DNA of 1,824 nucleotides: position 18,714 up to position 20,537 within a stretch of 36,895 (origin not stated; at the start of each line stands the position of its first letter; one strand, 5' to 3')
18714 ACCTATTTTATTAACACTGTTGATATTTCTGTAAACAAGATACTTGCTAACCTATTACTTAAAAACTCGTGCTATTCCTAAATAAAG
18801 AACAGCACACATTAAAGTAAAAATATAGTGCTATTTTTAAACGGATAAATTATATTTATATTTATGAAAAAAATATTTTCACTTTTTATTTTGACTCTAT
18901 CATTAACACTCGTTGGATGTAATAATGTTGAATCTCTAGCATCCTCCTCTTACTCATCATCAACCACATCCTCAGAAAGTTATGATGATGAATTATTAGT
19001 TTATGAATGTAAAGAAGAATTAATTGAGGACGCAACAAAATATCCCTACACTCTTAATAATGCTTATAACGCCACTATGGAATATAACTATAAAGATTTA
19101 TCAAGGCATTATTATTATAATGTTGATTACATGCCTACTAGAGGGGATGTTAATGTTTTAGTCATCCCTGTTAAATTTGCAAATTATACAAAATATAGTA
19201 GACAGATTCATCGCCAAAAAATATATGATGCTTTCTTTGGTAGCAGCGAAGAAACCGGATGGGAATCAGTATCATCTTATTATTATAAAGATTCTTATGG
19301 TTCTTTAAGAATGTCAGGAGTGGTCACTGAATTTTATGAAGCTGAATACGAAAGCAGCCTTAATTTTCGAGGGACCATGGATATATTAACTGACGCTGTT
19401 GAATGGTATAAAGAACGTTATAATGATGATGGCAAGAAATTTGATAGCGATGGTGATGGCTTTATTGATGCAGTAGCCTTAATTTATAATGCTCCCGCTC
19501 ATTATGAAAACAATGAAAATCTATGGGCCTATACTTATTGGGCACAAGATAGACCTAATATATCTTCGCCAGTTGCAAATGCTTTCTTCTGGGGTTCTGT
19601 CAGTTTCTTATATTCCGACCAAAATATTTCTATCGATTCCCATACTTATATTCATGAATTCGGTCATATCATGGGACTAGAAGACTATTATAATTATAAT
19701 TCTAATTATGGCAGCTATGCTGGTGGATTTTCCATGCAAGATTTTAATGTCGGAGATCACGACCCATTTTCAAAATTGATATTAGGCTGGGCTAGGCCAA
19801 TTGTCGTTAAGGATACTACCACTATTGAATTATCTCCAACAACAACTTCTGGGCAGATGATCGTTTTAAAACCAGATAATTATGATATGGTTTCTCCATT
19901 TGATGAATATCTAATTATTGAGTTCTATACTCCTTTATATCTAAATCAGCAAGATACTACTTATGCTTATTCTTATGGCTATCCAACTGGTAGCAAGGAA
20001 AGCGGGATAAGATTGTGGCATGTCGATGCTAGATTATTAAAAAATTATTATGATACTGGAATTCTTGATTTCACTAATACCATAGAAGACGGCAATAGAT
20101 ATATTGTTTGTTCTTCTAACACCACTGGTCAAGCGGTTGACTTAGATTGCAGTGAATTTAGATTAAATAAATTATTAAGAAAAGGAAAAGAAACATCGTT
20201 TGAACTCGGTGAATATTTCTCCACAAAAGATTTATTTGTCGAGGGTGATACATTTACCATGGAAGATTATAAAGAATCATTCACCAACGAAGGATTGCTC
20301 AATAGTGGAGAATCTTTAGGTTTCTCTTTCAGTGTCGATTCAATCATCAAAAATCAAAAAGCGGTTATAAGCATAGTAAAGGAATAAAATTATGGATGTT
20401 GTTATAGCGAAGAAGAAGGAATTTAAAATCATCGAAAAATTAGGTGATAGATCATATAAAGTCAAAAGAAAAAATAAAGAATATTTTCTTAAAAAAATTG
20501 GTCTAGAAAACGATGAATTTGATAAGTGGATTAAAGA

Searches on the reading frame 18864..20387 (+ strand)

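Call 101: search_protein_families(library=pfam, proteins=[window:18864-20387:+], max_evalue=0.01)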
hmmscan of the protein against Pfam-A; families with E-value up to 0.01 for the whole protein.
window:18864-20387:+ (507 aa): 2 families
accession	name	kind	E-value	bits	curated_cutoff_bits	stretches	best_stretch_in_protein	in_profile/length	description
PF00413.30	Peptidase_M10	-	0.0011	19.3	24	1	162-273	36-123/159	Matrixin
PF05547.17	Peptidase_M6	-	0.0084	15.8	22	0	106-165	39-99/294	Immune inhibitor A peptidase M6, catalytic domain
